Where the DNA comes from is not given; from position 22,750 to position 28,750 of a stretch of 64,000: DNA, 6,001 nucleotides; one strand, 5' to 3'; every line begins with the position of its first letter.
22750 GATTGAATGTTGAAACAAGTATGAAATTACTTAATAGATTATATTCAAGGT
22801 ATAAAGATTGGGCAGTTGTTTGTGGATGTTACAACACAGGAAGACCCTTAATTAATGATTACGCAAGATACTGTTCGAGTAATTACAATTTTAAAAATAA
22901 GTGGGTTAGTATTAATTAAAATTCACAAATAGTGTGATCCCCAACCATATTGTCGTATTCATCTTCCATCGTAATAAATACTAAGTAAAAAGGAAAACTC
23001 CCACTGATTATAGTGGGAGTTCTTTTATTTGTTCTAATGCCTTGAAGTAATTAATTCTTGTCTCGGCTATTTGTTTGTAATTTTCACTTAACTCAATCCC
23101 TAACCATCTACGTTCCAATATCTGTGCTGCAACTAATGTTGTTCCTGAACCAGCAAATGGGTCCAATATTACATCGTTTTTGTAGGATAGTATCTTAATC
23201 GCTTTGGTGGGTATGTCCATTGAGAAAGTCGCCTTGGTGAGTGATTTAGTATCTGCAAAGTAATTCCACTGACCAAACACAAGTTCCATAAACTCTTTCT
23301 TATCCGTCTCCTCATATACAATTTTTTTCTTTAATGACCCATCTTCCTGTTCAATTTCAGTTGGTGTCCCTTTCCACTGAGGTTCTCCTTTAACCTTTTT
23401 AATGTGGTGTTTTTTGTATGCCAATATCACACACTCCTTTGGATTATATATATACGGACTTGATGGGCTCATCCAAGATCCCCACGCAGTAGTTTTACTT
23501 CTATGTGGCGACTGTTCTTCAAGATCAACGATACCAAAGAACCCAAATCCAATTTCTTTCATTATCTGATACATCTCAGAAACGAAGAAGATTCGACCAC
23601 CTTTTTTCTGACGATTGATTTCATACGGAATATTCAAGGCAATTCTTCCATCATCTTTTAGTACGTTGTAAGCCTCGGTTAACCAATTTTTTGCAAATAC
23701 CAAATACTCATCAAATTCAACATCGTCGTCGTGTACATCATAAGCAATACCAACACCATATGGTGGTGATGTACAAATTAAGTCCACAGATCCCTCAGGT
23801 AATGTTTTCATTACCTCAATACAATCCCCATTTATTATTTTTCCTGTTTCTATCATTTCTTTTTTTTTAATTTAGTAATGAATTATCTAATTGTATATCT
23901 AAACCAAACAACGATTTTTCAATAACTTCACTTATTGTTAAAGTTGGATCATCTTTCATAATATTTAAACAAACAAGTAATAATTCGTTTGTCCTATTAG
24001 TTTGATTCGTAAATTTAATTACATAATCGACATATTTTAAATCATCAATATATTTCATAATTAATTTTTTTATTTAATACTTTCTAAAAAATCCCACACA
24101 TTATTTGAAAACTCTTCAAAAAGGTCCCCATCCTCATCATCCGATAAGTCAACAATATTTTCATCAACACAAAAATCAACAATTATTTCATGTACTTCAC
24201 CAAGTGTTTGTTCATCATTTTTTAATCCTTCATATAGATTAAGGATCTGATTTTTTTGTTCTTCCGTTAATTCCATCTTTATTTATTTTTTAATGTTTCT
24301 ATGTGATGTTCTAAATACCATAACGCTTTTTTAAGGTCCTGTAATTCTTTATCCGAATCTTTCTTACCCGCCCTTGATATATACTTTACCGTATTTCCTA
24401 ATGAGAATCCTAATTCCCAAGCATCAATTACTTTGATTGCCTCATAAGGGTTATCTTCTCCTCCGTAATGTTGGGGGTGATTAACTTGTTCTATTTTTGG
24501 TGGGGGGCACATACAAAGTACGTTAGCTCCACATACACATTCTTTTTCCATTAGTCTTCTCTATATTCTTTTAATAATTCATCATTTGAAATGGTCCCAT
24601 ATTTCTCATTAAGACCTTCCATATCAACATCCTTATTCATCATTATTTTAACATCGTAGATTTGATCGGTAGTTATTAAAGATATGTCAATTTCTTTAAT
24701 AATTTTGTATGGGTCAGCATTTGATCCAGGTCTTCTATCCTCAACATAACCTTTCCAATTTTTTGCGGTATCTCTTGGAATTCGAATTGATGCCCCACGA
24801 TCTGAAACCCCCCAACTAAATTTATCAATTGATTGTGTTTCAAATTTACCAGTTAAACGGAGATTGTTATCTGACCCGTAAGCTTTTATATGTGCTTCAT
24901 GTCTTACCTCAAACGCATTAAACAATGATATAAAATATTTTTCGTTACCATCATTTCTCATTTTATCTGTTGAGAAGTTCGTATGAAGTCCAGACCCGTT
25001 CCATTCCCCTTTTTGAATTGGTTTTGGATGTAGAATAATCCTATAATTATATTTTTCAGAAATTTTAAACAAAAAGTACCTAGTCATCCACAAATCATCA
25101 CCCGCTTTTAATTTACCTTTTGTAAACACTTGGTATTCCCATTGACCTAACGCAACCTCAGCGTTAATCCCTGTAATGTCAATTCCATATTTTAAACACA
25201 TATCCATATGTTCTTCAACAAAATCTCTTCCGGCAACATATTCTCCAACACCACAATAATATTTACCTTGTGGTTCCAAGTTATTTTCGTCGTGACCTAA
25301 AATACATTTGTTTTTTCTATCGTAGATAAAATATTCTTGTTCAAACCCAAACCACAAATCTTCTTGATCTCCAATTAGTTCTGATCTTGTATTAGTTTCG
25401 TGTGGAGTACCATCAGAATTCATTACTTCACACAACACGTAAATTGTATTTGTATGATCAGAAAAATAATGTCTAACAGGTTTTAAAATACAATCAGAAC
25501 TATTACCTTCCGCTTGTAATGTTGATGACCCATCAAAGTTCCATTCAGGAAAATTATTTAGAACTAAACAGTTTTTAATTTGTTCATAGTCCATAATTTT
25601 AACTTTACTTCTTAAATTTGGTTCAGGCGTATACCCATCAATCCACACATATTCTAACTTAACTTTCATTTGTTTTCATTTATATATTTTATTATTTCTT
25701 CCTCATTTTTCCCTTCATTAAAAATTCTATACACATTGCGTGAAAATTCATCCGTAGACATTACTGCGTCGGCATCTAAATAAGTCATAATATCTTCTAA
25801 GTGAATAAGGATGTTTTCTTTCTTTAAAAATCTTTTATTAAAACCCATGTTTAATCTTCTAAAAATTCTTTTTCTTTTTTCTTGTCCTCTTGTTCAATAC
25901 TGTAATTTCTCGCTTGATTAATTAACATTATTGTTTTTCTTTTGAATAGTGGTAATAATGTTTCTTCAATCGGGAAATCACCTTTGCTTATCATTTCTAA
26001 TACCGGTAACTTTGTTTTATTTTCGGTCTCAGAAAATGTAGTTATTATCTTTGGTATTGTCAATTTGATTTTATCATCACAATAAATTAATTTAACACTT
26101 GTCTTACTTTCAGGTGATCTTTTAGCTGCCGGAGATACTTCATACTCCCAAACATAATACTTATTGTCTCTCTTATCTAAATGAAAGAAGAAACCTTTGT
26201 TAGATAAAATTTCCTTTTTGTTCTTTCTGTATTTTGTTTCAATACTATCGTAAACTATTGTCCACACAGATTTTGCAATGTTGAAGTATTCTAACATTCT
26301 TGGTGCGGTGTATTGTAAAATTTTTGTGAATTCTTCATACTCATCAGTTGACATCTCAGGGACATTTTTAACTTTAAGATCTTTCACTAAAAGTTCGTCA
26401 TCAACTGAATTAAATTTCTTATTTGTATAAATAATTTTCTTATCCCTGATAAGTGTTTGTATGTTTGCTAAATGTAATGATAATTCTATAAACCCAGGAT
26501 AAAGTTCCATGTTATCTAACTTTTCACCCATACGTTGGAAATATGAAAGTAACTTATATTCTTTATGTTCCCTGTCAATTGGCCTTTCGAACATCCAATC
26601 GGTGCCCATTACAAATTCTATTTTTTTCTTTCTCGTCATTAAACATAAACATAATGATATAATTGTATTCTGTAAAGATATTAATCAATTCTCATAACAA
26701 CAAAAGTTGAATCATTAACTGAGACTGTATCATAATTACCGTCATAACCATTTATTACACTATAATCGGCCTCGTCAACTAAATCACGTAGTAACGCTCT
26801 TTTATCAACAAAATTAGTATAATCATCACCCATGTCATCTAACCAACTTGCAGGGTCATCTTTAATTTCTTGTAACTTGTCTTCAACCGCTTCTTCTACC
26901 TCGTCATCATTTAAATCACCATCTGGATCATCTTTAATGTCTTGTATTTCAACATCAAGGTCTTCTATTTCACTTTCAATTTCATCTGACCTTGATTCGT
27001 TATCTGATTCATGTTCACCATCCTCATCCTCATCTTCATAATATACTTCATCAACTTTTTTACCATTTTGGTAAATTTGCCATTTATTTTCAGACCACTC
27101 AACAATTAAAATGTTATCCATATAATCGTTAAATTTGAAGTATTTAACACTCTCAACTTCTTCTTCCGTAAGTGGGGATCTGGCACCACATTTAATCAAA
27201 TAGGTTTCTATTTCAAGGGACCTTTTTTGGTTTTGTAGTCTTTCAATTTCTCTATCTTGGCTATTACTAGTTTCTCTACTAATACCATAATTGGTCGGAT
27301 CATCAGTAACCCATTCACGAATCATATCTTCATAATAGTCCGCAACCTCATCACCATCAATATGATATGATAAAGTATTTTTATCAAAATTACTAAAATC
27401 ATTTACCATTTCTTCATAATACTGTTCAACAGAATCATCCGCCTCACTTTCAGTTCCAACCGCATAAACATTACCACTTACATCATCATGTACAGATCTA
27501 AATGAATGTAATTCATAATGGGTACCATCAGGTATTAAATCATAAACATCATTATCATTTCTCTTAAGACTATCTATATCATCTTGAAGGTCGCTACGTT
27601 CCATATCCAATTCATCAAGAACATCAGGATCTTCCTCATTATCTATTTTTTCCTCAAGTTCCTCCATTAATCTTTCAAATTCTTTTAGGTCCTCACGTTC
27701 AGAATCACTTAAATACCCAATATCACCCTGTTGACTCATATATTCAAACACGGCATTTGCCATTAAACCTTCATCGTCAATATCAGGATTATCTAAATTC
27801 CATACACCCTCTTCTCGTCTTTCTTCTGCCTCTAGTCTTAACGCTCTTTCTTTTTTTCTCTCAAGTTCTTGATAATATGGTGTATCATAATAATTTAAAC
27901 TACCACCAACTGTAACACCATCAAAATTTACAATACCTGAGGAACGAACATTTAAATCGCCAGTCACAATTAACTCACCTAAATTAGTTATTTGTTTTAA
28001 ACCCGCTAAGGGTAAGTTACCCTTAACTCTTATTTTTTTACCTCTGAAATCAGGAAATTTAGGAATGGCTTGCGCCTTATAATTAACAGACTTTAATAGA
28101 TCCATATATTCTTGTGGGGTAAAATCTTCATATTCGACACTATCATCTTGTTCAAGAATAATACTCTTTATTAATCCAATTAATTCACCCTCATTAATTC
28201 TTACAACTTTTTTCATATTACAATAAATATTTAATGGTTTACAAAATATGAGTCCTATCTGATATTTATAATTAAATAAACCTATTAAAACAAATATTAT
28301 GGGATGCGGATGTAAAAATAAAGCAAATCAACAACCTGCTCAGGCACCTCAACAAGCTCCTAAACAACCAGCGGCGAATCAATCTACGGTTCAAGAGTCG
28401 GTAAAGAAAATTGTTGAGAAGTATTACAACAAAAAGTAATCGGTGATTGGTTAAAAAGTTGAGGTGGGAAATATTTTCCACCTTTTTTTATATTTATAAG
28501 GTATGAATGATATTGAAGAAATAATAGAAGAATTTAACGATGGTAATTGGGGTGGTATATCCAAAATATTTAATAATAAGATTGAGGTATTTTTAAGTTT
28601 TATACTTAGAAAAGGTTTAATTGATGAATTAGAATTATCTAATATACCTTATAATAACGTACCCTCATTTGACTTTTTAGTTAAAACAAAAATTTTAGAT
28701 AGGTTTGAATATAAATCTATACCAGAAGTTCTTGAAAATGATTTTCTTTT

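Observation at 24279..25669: Type-II-like glutamine synthetase as a phage auxiliary metabolic gene, overlapping a DUF3310 gene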

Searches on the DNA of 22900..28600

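Call 74: search_rna_families(source=window, start=22900, end=28600, threshold=evalue, max_evalue=1)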
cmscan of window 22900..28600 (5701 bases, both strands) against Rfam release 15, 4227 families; matches with E-value up to 1: 3.
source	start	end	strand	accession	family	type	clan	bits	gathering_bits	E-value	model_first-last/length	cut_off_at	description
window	22914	23037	+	RF01606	plasmodium_snoR31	Gene; snRNA; snoRNA; HACA-box;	-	30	60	0.42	1-145/145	no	small nucleolar RNA snoR31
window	22918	23029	-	RF00516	ylbH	Cis-reg; leader;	-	27.3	50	0.0081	1-122/122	no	ylbH leader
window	28378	28491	+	RF01769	greA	Cis-reg; leader;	-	25.6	60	0.2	1-124/124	no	Enterobacteria greA leader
